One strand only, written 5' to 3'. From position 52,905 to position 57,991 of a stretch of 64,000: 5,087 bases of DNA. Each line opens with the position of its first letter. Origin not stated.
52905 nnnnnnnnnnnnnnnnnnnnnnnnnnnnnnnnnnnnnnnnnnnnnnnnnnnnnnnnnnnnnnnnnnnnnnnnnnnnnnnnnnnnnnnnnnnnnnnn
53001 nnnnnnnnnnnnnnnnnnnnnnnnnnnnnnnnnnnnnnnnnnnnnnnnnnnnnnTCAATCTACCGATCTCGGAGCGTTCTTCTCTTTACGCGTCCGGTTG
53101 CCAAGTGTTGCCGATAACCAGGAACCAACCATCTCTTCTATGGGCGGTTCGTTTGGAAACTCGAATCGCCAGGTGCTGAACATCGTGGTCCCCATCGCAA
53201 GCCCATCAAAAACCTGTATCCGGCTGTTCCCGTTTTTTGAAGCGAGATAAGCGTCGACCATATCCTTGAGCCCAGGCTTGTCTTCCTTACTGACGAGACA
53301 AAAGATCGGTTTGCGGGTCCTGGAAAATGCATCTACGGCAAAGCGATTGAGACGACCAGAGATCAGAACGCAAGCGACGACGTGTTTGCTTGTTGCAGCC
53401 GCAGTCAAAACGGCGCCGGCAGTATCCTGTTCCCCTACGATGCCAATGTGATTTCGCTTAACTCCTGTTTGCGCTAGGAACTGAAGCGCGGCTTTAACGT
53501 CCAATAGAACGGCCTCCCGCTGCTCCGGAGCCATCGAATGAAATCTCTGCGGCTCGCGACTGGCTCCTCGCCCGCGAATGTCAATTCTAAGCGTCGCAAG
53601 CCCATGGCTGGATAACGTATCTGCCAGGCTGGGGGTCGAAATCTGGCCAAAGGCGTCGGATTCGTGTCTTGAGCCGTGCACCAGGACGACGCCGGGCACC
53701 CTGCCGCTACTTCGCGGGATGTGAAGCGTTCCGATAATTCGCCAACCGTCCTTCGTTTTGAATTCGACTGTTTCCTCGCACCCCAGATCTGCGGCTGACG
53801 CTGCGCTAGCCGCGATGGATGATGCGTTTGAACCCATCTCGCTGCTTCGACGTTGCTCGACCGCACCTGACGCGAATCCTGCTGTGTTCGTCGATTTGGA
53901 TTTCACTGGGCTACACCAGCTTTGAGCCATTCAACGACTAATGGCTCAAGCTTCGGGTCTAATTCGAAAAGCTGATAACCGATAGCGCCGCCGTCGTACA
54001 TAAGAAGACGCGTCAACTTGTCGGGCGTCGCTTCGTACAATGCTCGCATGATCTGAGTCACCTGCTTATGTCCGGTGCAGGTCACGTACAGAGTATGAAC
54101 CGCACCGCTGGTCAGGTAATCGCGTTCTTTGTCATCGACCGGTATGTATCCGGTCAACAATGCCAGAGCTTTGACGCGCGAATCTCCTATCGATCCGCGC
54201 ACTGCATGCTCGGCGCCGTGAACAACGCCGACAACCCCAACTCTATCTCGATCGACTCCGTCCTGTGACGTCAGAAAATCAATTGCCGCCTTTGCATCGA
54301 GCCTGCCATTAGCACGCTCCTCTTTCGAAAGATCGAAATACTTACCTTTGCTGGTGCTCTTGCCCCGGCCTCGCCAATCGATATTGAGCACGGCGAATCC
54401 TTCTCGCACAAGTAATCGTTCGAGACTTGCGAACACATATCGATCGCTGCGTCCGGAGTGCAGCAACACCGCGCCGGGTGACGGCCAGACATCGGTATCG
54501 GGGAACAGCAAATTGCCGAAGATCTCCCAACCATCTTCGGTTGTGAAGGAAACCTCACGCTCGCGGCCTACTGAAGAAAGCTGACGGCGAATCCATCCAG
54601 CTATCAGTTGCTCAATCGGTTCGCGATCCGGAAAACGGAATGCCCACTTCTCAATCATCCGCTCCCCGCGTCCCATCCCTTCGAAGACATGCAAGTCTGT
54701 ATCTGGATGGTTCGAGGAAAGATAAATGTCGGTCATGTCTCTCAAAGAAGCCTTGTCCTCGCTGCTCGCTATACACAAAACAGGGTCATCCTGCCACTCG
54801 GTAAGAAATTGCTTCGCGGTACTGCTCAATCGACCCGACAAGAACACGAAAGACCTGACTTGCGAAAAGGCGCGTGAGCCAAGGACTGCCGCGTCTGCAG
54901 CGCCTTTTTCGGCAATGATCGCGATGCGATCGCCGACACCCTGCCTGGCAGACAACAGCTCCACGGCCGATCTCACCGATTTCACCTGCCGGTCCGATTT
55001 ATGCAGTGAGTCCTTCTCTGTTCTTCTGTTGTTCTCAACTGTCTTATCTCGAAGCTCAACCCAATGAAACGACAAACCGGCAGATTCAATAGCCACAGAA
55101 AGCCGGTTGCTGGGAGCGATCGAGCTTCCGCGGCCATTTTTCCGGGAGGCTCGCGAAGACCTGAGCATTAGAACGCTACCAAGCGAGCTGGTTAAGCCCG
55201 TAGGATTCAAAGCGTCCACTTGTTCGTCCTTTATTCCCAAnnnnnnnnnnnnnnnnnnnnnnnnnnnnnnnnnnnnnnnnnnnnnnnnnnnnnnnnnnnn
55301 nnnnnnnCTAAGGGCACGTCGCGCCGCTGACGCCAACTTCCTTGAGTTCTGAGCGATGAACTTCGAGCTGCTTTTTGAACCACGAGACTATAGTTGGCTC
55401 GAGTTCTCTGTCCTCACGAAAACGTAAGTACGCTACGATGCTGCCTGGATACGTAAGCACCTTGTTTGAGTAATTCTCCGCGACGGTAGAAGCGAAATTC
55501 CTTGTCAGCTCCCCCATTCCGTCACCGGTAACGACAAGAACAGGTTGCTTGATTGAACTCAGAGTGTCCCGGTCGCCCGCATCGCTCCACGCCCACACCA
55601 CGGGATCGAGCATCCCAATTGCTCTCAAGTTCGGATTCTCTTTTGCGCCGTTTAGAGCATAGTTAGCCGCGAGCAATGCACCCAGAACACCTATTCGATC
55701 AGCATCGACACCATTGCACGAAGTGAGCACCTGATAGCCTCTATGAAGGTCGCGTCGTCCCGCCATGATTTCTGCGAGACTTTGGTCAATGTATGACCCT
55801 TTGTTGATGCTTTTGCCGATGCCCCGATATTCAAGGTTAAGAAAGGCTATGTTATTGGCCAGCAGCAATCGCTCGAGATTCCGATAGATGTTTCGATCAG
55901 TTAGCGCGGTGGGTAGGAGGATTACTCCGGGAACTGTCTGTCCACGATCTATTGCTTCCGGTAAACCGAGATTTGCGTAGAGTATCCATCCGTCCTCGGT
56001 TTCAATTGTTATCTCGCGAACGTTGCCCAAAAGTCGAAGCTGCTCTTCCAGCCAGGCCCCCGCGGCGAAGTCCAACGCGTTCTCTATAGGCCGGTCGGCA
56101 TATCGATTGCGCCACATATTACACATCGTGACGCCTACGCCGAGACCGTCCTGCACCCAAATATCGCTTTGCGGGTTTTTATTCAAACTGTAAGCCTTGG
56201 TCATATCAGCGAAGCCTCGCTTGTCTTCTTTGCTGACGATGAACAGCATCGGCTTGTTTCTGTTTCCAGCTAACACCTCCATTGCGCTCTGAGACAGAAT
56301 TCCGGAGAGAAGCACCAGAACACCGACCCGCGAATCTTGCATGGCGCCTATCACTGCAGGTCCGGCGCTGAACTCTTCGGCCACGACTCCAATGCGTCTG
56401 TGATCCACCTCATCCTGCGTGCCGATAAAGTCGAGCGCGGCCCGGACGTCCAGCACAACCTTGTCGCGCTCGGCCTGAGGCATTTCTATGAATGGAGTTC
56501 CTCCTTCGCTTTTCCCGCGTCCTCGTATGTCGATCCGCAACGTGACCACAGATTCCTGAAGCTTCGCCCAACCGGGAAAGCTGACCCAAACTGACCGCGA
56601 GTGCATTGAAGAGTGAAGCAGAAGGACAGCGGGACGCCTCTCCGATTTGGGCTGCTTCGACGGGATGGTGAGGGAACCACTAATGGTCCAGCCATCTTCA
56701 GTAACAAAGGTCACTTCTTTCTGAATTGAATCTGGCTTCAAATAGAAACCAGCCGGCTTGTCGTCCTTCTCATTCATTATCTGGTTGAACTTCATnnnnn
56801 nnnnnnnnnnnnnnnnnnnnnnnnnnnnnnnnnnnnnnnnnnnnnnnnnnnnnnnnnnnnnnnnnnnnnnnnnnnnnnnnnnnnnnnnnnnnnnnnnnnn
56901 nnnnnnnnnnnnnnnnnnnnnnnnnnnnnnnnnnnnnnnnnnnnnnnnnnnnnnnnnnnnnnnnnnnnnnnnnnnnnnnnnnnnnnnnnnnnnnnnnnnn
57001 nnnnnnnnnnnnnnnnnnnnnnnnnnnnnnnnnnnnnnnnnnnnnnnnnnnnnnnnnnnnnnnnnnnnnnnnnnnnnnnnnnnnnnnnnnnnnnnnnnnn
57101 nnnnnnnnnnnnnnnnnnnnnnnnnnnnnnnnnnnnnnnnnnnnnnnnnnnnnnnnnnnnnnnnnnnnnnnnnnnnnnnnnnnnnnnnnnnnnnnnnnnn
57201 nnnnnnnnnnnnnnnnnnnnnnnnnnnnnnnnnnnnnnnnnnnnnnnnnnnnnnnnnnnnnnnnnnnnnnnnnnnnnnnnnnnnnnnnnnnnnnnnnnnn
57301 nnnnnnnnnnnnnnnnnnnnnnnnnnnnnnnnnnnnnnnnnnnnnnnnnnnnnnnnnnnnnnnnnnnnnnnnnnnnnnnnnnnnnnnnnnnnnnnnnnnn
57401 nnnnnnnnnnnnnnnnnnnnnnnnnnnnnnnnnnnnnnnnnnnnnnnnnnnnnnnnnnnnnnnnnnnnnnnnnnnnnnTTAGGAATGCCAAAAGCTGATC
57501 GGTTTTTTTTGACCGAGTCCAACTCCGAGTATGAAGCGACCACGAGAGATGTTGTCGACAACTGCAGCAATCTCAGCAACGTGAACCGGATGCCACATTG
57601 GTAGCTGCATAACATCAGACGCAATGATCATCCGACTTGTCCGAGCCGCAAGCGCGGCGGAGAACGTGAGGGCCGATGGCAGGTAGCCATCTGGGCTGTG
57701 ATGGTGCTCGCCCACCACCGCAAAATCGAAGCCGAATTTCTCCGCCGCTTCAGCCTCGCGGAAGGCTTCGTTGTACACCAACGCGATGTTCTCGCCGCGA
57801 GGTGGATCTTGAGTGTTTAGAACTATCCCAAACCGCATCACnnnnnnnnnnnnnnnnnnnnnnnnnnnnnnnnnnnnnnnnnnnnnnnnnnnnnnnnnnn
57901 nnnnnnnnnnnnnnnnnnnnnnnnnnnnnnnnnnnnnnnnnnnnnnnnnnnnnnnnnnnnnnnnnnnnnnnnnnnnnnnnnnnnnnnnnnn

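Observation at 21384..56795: Seven paralogous alpha/beta-hydrolase-fold genes (12 domains) without the catalytic triad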

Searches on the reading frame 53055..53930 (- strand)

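Call 3: search_protein_families(library=pfam, proteins=[window:53055-53930:-], max_evalue=0.01)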
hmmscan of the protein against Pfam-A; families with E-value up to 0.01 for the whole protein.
window:53055-53930:- (291 aa): 4 families
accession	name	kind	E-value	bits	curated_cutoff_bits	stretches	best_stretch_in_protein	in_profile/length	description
PF12697.13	Abhydrolase_6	-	1.6e-06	29.4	26.3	1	81-210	1-105/217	Alpha/beta hydrolase family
PF01738.24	DLH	-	2.1e-05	24.7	21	1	68-243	4-183/217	Dienelactone hydrolase family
PF12146.15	Hydrolase_4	-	0.00042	20.1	27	1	81-168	7-84/239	Serine aminopeptidase, S33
PF06500.17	FrsA-like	-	0.0026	17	22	1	52-125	168-237/414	Esterase FrsA-like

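Call 7: search_protein_families(library=ncbifam, proteins=[window:53055-53930:-], max_evalue=0.01)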
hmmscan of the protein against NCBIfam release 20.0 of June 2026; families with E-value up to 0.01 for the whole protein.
window:53055-53930:- (291 aa): 5 families
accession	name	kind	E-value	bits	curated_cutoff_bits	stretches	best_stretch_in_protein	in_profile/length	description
TIGR03100.1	hydr1_PEP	hypoth_equivalog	8.3e-10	38.4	168.45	1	52-190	2-130/274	hydrolase 1, exosortase A system-associated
NF041096.1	esterase_EstD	equivalog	1.4e-08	34.3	600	1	60-192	143-273/421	esterase EstD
NF047920.1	lactonase_UilS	equivalog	1.8e-06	27.9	400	1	63-188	9-125/285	UilS family quorum-quenching N-acyl-homoserine lactonase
NF058544.1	IVPilMotSglTMyx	equivalog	0.00073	19.4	300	1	89-234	42-177/210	type IV pili motility protein SglT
NF003460.0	PRK05077.1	equivalog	0.0024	16.7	477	1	53-126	169-238/414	esterase FrsA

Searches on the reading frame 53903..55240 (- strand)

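Call 3: search_protein_families(library=pfam, proteins=[window:53903-55240:-], max_evalue=0.01)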
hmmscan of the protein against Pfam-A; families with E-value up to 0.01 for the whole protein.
window:53903-55240:- (445 aa): 6 families
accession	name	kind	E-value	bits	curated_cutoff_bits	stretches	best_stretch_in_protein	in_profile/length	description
PF02129.25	Peptidase_S15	-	1.8e-05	25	23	1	269-393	46-154/262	X-Pro dipeptidyl-peptidase (S15 family)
PF01738.24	DLH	-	3.1e-05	24.1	21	1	272-364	32-129/217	Dienelactone hydrolase family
PF12697.13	Abhydrolase_6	-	0.0001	23.5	26.3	1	258-348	2-82/217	Alpha/beta hydrolase family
PF06500.17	FrsA-like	-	0.00062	19.1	22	1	228-364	169-298/414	Esterase FrsA-like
PF00561.26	Abhydrolase_1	-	0.0045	17.1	25.8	1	258-364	4-102/245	alpha/beta hydrolase fold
PF12146.15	Hydrolase_4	-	0.0054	16.5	27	0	258-301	7-49/239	Serine aminopeptidase, S33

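Call 7: search_protein_families(library=ncbifam, proteins=[window:53903-55240:-], max_evalue=0.01)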
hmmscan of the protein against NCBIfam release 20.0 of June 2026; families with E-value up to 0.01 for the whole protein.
window:53903-55240:- (445 aa): 5 families
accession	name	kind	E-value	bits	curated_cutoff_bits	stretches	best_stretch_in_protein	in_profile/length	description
NF047920.1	lactonase_UilS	equivalog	3.5e-05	23.7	400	1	277-359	48-125/285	UilS family quorum-quenching N-acyl-homoserine lactonase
NF033523.0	lasso_peptidase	equivalog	5.2e-05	22.2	400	1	276-360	431-522/638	Atxe2 family lasso peptide isopeptidase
TIGR00976.1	CocE_NonD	subfamily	0.00028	20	66.3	1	275-404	47-167/550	CocE/NonD family hydrolase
NF003460.0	PRK05077.1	equivalog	0.00051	18.9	477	1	228-365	169-299/414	esterase FrsA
TIGR03100.1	hydr1_PEP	hypoth_equivalog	0.0016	17.8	168.45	1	270-365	46-133/274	hydrolase 1, exosortase A system-associated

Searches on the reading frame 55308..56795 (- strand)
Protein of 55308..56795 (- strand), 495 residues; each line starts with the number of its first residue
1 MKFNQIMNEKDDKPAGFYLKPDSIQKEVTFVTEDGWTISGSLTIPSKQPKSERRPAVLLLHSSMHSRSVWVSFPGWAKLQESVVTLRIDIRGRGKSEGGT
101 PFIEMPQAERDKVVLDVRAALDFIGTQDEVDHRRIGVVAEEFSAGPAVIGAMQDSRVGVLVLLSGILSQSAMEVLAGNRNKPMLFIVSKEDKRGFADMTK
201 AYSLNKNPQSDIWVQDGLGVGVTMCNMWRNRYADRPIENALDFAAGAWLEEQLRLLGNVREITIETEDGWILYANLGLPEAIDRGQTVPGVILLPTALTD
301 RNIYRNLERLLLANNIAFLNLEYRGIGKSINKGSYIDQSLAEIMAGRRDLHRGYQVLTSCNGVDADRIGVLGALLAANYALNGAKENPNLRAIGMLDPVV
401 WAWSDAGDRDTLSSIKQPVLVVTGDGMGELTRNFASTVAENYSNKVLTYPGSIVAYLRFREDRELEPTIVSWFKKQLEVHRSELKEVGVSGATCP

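Call 3: search_protein_families(library=pfam, proteins=[window:55308-56795:-], max_evalue=0.01)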
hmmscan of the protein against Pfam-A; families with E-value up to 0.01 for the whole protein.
window:55308-56795:- (495 aa): 2 families
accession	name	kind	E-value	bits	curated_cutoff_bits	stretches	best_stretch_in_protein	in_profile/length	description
PF04083.22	Abhydro_lipase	-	0.00022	21.2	27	0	29-72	16-61/63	Partial alpha/beta-hydrolase lipase region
PF12697.13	Abhydrolase_6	-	0.0015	19.7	26.3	1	57-172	1-94/217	Alpha/beta hydrolase family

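Call 7: search_protein_families(library=ncbifam, proteins=[window:55308-56795:-], max_evalue=0.01)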
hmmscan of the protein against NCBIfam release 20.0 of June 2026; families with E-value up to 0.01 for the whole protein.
window:55308-56795:- (495 aa): 2 families
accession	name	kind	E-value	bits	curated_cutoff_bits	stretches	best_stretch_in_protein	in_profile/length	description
NF047920.1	lactonase_UilS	equivalog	8.1e-08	32.3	400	1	49-161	19-126/285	UilS family quorum-quenching N-acyl-homoserine lactonase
NF003460.0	PRK05077.1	equivalog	3e-06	26.3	477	1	241-403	150-303/414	esterase FrsA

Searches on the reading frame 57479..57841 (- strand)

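Call 26: search_protein_families(library=pfam, proteins=[window:57479-57841:-], max_evalue=0.01)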
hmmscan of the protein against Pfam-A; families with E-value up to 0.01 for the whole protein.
window:57479-57841:- (120 aa): 1 family
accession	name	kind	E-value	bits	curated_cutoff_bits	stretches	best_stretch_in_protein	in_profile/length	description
PF00296.26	Bac_luciferase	-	1.1e-29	104.2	27.9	1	2-119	1-116/314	Luciferase-like monooxygenase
